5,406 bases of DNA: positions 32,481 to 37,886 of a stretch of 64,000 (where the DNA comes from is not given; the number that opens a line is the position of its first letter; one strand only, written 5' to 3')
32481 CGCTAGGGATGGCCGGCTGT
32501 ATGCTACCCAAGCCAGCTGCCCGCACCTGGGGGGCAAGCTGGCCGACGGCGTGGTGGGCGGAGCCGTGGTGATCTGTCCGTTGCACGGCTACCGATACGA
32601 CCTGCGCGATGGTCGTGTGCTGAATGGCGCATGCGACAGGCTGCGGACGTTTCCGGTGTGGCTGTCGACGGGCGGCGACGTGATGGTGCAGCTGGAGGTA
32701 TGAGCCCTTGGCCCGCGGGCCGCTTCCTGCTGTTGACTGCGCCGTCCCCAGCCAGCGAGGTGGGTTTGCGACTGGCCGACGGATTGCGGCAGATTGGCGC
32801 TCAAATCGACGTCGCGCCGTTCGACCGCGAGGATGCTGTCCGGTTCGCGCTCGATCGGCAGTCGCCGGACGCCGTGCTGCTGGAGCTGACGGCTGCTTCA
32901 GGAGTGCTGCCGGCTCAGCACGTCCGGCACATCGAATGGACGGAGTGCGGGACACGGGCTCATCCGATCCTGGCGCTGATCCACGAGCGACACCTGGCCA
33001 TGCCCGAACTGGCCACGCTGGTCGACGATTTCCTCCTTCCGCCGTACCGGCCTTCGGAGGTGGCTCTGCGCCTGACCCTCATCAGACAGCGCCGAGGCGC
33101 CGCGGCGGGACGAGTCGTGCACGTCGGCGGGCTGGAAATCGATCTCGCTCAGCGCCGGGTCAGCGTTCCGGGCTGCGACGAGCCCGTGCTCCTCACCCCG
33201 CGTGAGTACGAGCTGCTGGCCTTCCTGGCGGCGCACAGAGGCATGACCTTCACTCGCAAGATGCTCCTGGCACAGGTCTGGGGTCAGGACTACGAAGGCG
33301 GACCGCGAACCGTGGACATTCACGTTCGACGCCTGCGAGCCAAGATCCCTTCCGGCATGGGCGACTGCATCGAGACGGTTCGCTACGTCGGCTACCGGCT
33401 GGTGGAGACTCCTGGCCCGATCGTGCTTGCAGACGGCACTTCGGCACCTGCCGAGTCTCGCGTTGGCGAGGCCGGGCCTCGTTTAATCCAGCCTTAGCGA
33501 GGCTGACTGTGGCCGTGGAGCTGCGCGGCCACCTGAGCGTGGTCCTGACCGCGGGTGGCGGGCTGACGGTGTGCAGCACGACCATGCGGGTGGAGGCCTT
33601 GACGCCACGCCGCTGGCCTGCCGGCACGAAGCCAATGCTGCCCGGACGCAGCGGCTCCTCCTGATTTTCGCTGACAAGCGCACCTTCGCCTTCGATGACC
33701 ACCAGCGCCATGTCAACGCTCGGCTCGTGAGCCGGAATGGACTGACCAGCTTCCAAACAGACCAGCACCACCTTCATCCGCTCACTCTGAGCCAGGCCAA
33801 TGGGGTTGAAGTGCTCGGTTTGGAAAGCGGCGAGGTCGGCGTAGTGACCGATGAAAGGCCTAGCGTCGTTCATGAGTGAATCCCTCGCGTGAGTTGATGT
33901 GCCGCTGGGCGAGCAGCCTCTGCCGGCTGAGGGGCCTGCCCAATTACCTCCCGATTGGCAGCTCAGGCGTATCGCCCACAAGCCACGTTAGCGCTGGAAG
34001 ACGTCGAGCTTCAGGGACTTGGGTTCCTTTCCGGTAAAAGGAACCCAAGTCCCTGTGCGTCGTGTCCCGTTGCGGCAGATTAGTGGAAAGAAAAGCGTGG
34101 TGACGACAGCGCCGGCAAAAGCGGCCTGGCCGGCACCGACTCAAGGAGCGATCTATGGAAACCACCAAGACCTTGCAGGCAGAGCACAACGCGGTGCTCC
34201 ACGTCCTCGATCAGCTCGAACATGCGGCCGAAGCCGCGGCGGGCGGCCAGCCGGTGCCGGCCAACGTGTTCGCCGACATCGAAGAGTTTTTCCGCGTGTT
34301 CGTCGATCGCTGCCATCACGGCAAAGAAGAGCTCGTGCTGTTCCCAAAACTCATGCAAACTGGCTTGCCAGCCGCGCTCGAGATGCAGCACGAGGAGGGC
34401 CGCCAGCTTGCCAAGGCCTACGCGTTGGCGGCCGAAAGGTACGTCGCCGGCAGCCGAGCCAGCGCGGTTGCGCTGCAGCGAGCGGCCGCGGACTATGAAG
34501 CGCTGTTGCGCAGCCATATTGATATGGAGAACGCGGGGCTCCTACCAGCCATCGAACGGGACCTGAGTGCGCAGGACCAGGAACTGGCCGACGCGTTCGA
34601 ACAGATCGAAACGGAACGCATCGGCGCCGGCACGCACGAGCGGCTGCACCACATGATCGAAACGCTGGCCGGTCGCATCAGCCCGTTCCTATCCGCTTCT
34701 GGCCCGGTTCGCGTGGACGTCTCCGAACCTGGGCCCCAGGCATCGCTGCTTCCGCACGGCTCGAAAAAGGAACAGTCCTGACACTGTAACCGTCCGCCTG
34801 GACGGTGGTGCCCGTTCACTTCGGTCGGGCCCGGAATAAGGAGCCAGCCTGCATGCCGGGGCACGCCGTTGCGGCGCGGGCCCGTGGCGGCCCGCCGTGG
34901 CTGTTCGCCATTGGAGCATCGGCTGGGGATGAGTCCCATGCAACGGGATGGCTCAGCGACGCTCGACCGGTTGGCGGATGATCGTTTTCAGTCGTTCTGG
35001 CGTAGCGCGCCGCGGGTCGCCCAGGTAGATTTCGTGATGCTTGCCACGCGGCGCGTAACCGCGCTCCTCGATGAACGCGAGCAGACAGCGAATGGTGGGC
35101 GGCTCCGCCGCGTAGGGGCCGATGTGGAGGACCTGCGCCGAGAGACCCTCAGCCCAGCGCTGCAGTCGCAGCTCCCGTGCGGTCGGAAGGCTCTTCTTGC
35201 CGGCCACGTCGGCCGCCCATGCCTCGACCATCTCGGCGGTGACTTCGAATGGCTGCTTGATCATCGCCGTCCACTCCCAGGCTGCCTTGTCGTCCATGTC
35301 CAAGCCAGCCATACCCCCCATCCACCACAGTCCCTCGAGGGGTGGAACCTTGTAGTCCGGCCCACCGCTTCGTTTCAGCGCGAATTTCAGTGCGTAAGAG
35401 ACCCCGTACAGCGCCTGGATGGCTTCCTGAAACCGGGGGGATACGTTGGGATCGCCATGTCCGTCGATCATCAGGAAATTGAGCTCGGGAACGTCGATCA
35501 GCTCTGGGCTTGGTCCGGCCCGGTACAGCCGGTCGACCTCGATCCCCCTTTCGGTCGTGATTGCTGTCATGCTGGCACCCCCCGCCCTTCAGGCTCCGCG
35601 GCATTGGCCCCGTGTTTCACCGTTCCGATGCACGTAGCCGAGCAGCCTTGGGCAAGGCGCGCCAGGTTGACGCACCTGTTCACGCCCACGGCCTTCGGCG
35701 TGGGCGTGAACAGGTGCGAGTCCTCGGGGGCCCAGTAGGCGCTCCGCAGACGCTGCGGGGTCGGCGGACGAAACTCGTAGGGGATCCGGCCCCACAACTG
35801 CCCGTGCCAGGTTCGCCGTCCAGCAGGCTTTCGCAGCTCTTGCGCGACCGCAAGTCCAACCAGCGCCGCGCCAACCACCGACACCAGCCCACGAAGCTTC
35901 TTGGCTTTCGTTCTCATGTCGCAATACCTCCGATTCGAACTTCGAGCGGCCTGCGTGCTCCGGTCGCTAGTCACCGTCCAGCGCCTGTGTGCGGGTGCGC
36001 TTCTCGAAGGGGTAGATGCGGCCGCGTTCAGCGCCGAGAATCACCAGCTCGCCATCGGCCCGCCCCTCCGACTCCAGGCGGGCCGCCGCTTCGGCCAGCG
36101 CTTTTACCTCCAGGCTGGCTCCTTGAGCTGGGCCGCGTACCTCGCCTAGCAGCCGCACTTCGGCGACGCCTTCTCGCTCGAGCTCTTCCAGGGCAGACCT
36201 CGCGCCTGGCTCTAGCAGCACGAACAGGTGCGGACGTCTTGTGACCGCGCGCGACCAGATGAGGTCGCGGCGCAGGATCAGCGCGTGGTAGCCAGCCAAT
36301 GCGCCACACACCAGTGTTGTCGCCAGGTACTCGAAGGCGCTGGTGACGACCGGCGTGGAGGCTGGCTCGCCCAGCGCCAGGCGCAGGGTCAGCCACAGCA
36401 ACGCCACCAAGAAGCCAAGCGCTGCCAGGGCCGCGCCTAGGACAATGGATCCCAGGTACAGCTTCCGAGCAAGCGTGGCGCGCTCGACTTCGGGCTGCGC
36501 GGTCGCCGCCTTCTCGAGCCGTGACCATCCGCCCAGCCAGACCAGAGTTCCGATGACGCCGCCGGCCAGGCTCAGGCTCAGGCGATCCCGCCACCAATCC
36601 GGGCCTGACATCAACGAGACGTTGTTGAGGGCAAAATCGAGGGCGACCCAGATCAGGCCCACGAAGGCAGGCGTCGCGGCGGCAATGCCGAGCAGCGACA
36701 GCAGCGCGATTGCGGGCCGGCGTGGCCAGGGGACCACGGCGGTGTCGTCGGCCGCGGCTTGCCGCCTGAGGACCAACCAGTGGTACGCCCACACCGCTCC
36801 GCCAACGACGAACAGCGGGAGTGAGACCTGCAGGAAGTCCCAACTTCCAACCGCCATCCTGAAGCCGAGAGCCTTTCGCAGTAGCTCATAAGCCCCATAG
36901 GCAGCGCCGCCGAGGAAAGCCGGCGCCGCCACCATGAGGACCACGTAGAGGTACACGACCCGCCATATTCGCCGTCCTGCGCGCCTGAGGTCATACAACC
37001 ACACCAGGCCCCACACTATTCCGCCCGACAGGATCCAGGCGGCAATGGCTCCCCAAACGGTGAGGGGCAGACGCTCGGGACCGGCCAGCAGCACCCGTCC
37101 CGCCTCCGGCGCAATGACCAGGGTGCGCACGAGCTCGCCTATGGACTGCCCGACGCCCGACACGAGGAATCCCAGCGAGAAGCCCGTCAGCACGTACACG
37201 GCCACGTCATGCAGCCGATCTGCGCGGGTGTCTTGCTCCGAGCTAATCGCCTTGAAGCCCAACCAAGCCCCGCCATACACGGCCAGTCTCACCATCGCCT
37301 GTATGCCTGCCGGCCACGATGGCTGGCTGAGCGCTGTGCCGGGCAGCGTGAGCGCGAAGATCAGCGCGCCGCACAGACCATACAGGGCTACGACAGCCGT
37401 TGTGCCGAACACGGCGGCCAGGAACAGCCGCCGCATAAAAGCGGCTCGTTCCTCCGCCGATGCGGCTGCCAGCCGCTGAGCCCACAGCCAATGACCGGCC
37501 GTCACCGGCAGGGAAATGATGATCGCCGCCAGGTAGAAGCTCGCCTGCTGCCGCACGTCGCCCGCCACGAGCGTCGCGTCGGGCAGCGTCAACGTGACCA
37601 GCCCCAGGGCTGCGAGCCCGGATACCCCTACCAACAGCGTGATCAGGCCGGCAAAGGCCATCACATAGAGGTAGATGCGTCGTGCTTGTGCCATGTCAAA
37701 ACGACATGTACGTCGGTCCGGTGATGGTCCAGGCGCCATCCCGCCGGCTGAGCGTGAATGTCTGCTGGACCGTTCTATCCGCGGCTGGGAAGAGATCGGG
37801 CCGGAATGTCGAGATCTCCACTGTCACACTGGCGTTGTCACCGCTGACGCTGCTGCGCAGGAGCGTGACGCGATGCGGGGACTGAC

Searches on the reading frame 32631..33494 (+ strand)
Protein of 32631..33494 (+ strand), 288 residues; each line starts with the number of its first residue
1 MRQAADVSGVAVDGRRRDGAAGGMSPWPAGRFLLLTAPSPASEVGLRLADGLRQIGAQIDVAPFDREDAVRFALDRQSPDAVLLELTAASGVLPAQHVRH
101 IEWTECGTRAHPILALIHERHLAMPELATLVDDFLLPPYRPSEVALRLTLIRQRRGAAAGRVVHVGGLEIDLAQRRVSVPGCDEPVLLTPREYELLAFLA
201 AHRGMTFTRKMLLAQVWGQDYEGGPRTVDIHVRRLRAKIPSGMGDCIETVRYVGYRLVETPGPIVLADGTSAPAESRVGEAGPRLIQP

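Call 63: search_protein_families(library=pfam, proteins=[window:32631-33494:+], max_evalue=0.001)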
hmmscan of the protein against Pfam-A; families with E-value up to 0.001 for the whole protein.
window:32631-33494:+ (288 aa): 1 family
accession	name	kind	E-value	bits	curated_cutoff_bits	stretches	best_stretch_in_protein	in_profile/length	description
PF00486.34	Trans_reg_C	-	1.2e-23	83.4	26.2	1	184-257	2-77/77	Transcriptional regulatory protein, C terminal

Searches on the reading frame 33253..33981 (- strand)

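Call 63: search_protein_families(library=pfam, proteins=[window:33253-33981:-], max_evalue=0.001)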
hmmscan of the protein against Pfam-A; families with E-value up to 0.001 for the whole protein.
window:33253-33981:- (243 aa): 2 families
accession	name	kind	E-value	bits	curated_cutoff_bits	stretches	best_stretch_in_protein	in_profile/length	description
PF07883.17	Cupin_2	-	3.8e-06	26.9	27.2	1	73-136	2-67/70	Cupin domain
PF21621.3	MPI_cupin_dom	-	0.00039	20.8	27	1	91-125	31-65/79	Mannose-6-phosphate isomerase, cupin domain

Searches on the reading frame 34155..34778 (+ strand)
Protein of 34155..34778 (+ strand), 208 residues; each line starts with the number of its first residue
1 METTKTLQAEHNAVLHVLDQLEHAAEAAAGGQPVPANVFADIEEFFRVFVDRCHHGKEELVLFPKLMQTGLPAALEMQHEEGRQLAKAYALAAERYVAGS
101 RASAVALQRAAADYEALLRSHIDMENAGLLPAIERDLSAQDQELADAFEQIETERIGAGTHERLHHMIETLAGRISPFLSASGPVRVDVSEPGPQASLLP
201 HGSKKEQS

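Call 63: search_protein_families(library=pfam, proteins=[window:34155-34778:+], max_evalue=0.001)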
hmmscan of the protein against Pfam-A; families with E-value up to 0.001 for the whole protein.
window:34155-34778:+ (208 aa): 1 family
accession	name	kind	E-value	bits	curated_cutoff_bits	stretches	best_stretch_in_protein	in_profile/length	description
PF01814.28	Hemerythrin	-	1.8e-17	64.4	25.3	1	4-133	3-127/127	Hemerythrin HHE cation binding domain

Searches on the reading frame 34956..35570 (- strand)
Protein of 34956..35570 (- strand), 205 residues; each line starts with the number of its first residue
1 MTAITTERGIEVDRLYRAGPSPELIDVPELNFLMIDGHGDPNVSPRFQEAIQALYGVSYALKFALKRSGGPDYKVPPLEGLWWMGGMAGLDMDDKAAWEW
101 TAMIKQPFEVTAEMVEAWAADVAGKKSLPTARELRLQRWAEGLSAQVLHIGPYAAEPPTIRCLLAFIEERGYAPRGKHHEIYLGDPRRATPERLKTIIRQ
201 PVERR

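Call 63: search_protein_families(library=pfam, proteins=[window:34956-35570:-], max_evalue=0.001)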
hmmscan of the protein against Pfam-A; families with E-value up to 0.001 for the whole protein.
window:34956-35570:- (205 aa): 1 family
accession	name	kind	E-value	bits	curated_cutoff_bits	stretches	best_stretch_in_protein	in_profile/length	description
PF06445.20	GyrI-like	-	8.8e-14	52.5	26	1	22-201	3-153/155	GyrI-like small molecule binding domain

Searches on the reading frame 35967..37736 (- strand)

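Call 28: search_protein_families(library=pfam, proteins=[window:35967-37736:-], max_evalue=0.001)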
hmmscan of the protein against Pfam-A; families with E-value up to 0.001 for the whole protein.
window:35967-37736:- (589 aa): 1 family
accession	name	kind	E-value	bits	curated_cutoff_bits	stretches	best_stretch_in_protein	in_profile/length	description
PF18920.5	DUF5671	-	3.2e-28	98.7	28.4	3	20-125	1-102/132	Domain of unknown function (DUF5671)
